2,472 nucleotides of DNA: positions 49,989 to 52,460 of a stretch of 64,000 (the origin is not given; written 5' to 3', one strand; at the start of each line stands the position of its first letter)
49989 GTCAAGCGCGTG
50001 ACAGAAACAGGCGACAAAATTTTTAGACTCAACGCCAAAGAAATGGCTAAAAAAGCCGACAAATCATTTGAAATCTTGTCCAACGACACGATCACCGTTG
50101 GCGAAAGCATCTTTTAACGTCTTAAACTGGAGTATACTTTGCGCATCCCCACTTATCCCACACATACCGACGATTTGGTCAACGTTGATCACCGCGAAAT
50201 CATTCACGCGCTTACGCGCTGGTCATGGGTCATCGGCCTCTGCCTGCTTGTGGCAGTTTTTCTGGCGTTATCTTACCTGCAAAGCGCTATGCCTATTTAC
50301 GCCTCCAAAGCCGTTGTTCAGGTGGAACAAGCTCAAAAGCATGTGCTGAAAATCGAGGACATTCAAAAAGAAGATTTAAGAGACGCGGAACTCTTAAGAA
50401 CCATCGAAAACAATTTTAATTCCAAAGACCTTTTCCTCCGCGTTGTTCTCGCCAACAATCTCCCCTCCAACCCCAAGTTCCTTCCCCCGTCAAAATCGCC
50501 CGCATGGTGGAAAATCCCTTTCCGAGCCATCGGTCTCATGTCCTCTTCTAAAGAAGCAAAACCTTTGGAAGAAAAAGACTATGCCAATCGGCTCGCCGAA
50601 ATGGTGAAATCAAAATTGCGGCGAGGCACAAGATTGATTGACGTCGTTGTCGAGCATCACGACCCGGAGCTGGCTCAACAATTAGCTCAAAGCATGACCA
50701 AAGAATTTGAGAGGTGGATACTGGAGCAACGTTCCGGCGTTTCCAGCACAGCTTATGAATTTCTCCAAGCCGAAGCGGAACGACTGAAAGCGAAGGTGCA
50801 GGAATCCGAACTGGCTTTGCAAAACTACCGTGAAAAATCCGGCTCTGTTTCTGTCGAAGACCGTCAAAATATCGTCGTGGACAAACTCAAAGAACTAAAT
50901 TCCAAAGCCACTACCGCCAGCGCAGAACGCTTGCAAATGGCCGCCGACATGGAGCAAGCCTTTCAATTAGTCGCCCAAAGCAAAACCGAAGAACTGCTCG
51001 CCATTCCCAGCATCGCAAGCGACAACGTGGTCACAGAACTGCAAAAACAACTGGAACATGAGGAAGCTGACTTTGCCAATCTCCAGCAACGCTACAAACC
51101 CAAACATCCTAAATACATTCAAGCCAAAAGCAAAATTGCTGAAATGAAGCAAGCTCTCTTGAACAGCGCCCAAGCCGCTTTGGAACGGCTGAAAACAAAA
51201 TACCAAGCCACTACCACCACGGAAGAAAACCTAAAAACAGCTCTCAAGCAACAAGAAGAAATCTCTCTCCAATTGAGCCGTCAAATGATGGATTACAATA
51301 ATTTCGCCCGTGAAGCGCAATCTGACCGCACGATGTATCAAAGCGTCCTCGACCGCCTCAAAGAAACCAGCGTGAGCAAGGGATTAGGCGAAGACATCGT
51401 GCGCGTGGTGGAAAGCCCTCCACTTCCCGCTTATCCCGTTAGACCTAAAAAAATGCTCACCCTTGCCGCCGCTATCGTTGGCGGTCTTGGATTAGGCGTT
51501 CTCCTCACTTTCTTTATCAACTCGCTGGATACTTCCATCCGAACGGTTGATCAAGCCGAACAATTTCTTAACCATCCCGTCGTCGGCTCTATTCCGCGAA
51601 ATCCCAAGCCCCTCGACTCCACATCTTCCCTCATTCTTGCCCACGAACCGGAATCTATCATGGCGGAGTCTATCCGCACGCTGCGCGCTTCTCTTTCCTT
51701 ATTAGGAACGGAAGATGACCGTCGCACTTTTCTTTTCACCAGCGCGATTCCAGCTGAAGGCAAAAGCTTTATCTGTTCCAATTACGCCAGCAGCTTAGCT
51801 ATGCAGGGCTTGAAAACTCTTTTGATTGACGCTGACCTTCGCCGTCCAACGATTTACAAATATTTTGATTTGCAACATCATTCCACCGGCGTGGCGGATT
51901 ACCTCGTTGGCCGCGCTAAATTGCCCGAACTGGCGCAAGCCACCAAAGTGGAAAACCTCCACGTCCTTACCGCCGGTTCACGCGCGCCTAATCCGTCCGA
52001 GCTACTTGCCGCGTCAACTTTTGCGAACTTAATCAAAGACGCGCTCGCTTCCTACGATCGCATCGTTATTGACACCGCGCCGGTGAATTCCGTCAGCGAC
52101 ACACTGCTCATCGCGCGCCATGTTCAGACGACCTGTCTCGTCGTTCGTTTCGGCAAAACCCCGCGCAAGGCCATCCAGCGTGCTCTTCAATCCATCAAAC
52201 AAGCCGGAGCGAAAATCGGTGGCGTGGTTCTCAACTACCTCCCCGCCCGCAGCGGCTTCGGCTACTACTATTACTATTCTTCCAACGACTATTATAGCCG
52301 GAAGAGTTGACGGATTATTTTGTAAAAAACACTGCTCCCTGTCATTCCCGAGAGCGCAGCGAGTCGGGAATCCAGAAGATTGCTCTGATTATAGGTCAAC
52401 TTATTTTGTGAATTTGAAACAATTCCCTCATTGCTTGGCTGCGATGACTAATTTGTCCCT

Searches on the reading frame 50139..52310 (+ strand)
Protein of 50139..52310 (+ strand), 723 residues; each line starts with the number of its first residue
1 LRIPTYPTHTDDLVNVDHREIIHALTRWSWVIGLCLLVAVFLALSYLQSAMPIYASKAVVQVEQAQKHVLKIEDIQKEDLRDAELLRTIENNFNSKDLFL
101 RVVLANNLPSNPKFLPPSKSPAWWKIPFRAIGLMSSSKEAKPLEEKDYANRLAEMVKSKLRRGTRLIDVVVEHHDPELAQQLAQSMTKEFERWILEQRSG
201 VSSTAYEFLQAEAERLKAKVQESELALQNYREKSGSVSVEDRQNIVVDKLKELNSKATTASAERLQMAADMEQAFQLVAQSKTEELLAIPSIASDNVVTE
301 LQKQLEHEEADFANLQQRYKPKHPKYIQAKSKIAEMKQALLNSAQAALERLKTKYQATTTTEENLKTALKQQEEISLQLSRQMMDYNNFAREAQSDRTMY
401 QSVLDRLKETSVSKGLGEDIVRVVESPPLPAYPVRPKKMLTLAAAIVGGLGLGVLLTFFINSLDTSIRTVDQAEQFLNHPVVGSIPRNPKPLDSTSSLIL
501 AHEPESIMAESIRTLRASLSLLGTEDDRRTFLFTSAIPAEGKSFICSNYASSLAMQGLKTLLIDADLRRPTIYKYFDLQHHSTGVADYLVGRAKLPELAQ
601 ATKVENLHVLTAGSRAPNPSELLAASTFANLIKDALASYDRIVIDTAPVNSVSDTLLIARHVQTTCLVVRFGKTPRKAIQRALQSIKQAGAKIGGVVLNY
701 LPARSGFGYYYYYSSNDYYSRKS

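Call 78: search_protein_families(library=pfam, proteins=[window:50139-52310:+], max_evalue=0.00001)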
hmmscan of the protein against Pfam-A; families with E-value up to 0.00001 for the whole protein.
window:50139-52310:+ (723 aa): 4 families
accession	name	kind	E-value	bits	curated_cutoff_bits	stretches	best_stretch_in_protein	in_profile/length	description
PF13807.11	GNVR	-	2.1e-09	37.6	27.7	1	389-459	9-79/82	G-rich domain on putative tyrosine kinase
PF02706.20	Wzz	-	1.2e-08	35.6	25.5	1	16-102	3-87/91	Chain length determinant protein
PF13614.12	AAA_31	-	5.4e-08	33.4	27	1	541-652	14-131/177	AAA domain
PF01656.29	CbiA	-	2.6e-06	27.8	25.4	0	541-698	11-80/125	CobQ/CobB/MinD/ParA nucleotide binding domain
